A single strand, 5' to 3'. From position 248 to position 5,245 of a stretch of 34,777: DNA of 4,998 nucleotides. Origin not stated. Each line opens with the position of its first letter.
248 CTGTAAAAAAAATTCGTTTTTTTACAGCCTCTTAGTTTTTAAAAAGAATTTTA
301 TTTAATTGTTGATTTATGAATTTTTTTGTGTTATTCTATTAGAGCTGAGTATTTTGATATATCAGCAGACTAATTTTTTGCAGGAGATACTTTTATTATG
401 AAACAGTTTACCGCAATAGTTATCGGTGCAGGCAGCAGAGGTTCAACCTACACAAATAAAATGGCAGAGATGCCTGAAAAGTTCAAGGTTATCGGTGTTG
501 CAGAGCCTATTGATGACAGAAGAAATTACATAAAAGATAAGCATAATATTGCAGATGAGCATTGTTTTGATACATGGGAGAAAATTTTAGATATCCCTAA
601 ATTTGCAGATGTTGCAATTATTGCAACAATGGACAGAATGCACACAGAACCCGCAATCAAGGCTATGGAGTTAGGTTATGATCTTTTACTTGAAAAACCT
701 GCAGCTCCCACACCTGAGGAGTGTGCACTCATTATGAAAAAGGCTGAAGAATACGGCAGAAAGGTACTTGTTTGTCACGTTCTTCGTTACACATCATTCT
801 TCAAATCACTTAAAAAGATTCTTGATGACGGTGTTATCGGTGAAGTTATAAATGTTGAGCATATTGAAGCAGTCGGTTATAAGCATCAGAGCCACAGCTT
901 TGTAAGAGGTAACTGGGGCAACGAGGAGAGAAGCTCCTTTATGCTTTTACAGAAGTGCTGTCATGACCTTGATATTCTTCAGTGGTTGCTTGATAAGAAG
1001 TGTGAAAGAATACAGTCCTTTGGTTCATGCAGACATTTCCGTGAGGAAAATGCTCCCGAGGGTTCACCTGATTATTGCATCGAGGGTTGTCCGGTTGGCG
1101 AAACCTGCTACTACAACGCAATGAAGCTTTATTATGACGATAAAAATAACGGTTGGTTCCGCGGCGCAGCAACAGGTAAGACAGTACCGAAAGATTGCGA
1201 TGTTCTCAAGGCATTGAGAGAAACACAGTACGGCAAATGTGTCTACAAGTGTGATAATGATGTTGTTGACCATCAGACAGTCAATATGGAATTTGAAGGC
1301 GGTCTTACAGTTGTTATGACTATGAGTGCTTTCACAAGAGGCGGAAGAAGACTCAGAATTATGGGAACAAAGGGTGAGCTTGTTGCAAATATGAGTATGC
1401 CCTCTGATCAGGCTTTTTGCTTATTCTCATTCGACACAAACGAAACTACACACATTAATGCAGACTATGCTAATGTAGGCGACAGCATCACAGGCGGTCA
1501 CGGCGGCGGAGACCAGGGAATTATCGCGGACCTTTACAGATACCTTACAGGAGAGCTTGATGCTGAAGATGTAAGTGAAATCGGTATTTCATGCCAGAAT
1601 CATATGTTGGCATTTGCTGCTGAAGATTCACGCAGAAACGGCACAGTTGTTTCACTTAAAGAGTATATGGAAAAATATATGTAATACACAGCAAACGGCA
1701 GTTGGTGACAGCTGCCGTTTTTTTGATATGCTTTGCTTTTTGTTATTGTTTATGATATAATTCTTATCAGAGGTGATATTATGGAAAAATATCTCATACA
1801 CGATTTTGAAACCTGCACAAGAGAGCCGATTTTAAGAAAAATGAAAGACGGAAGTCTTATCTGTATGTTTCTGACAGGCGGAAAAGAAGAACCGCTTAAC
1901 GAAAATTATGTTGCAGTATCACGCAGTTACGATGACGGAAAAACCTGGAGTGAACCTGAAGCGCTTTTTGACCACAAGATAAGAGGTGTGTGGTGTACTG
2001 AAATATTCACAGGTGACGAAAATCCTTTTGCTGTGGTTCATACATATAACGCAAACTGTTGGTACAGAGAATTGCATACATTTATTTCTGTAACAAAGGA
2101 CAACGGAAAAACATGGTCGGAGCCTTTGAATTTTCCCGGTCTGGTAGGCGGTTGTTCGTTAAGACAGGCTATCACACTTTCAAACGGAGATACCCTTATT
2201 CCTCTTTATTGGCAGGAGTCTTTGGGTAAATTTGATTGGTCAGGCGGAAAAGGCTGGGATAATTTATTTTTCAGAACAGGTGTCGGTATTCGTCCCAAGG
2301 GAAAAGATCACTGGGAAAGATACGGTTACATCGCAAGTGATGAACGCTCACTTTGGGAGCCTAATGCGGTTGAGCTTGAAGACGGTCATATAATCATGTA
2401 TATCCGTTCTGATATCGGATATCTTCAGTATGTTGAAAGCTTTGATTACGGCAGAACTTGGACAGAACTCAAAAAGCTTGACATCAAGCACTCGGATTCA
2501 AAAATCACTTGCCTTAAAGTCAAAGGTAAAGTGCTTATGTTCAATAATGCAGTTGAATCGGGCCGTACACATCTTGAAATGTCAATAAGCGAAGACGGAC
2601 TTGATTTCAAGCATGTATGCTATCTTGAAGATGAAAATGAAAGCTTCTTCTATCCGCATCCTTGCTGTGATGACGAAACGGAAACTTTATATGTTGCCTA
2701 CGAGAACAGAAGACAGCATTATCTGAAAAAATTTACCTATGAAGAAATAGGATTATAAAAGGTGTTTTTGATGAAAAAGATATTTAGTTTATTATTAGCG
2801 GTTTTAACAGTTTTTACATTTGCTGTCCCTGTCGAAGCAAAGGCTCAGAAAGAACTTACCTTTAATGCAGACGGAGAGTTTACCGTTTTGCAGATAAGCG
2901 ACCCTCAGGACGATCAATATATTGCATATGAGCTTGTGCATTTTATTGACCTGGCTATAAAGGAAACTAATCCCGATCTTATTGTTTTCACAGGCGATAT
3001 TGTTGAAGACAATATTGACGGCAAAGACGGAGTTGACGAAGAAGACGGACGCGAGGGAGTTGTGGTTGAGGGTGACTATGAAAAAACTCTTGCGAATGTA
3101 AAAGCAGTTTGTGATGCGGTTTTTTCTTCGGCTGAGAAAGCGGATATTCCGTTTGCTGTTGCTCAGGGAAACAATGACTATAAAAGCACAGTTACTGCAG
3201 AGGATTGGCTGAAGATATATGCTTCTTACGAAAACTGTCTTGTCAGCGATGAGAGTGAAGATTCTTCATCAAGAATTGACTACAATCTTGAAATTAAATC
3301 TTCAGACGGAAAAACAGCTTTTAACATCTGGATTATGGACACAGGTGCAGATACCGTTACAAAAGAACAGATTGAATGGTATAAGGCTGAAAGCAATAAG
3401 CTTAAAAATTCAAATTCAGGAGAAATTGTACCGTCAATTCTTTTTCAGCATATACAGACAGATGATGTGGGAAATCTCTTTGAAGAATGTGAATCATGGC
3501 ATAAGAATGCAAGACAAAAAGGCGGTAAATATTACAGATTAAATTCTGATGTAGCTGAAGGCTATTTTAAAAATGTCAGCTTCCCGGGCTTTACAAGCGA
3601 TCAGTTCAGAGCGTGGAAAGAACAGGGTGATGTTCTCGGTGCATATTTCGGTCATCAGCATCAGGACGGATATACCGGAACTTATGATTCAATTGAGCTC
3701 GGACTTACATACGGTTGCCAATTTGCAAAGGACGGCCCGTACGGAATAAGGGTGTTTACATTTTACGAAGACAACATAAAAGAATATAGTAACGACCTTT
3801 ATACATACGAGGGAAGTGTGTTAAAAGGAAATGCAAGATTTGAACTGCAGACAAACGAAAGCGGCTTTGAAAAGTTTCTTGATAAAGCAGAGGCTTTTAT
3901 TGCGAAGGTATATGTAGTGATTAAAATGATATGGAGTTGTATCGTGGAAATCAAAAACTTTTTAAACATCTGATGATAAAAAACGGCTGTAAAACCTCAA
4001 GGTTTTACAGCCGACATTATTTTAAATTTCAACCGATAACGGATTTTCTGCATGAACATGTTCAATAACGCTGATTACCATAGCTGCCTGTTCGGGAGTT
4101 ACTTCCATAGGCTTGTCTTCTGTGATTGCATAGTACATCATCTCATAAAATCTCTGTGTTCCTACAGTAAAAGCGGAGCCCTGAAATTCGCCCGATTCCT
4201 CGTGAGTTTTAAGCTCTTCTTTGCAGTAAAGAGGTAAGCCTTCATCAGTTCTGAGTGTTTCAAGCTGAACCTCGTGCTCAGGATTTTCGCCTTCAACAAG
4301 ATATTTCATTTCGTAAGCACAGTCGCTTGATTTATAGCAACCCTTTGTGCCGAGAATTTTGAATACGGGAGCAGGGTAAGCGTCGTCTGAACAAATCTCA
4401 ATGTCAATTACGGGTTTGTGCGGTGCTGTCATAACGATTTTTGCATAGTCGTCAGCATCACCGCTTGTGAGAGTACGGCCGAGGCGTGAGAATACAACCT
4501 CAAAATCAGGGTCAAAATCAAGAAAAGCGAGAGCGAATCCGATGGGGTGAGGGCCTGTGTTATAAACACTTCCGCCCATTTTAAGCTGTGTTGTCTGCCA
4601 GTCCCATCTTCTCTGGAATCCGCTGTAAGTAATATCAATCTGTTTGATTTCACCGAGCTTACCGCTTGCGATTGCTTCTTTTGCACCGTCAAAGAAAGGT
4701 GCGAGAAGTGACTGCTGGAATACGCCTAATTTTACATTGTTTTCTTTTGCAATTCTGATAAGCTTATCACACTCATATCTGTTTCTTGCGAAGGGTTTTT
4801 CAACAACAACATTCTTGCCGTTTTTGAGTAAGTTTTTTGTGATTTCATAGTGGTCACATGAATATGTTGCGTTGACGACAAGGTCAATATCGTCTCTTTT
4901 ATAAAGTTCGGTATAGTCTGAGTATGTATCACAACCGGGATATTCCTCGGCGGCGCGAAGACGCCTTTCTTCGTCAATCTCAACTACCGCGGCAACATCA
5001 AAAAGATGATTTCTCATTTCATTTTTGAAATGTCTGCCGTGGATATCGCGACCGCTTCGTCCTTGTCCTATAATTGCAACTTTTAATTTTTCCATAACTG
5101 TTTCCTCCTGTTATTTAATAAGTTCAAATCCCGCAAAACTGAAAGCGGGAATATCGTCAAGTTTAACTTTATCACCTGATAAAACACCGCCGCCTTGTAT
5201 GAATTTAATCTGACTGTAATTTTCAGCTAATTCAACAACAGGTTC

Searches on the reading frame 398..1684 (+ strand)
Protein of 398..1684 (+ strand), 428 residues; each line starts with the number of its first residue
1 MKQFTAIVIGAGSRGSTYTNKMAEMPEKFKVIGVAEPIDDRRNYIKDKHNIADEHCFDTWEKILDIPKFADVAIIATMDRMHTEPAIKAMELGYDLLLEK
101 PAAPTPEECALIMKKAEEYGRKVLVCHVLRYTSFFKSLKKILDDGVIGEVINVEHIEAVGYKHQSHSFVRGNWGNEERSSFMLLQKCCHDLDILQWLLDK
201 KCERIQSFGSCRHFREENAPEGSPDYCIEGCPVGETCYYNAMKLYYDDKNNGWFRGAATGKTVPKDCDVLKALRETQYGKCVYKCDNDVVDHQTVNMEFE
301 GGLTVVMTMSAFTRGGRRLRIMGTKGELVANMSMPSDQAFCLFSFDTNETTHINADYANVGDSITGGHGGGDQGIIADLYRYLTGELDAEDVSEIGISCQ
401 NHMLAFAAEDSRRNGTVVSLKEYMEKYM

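Call 5: search_protein_families(library=pfam, proteins=[window:398-1684:+])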
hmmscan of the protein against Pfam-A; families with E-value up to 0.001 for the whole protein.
window:398-1684:+ (428 aa): 3 families
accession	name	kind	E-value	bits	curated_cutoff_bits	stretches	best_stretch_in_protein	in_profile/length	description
PF22725.1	GFO_IDH_MocA_C3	-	2.7e-17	63.3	27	2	135-216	1-78/124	GFO/IDH/MocA C-terminal domain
PF01408.29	GFO_IDH_MocA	-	8.2e-16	59.2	24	1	6-126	3-119/120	Oxidoreductase family, NAD-binding Rossmann fold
PF02894.22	GFO_IDH_MocA_C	-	5e-12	46.5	22.9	1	139-337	1-136/218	Oxidoreductase family, C-terminal alpha/beta domain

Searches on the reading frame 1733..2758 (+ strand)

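Call 5: search_protein_families(library=pfam, proteins=[window:1733-2758:+])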
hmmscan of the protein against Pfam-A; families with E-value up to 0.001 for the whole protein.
window:1733-2758:+ (341 aa): 4 families
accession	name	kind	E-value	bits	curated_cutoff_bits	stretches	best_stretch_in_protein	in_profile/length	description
PF13088.12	BNR_2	-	1.8e-28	100.1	31.4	1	42-309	3-266/277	BNR repeat-like domain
PF13859.12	BNR_3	-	1e-06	28.9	27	1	53-250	23-218/308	BNR repeat-like domain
PF02012.26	BNR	-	4.9e-06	26.2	27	0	120-129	2-11/12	BNR/Asp-box repeat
PF15902.12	Sortilin-Vps10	-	3e-05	23.4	33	0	62-130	3-59/446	Sortilin, neurotensin receptor 3,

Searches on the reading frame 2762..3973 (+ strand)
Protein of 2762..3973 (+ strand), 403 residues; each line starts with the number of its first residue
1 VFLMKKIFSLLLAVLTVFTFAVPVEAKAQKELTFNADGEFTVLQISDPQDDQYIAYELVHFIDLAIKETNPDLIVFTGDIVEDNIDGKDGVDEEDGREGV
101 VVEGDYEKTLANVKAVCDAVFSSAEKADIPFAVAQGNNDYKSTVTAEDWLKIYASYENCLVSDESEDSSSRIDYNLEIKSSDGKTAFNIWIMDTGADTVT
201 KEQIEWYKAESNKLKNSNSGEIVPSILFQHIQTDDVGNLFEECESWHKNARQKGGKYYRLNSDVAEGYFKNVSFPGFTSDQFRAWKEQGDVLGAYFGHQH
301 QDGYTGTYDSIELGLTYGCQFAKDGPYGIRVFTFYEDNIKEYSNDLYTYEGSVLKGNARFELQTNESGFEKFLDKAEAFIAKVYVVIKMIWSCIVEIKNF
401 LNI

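Call 5: search_protein_families(library=pfam, proteins=[window:2762-3973:+])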
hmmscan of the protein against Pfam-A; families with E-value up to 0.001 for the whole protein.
window:2762-3973:+ (403 aa): 2 families
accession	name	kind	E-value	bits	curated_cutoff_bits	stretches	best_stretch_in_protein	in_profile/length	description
PF00149.33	Metallophos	-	1e-07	33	21.5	1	41-301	2-190/191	Calcineurin-like phosphoesterase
PF14582.11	Metallophos_3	-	0.00027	20.8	28.2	1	57-140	19-101/259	Metallophosphoesterase, calcineurin superfamily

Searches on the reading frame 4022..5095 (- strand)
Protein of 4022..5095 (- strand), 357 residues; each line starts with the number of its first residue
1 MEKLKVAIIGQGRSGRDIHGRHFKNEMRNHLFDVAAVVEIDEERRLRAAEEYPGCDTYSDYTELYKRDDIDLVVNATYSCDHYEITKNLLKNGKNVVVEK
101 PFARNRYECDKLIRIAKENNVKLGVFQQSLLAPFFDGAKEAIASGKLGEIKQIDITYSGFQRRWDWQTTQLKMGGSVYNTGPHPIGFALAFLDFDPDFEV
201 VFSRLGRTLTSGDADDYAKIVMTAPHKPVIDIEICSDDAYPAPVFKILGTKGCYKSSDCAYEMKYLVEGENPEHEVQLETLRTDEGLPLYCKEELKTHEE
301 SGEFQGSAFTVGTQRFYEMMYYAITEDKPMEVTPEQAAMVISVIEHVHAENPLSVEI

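Call 5: search_protein_families(library=pfam, proteins=[window:4022-5095:-])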
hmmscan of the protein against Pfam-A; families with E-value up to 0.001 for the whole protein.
window:4022-5095:- (357 aa): 4 families
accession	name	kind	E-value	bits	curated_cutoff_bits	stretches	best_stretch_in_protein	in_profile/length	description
PF01408.29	GFO_IDH_MocA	-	1.4e-22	81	24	1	4-125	1-118/120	Oxidoreductase family, NAD-binding Rossmann fold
PF22725.1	GFO_IDH_MocA_C3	-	1e-15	58.2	27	1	138-254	4-123/124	GFO/IDH/MocA C-terminal domain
PF02894.22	GFO_IDH_MocA_C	-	8.9e-15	55.5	22.9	1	139-346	1-205/218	Oxidoreductase family, C-terminal alpha/beta domain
PF03447.22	NAD_binding_3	-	0.00025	22.2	24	1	28-123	18-113/116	Homoserine dehydrogenase, NAD binding domain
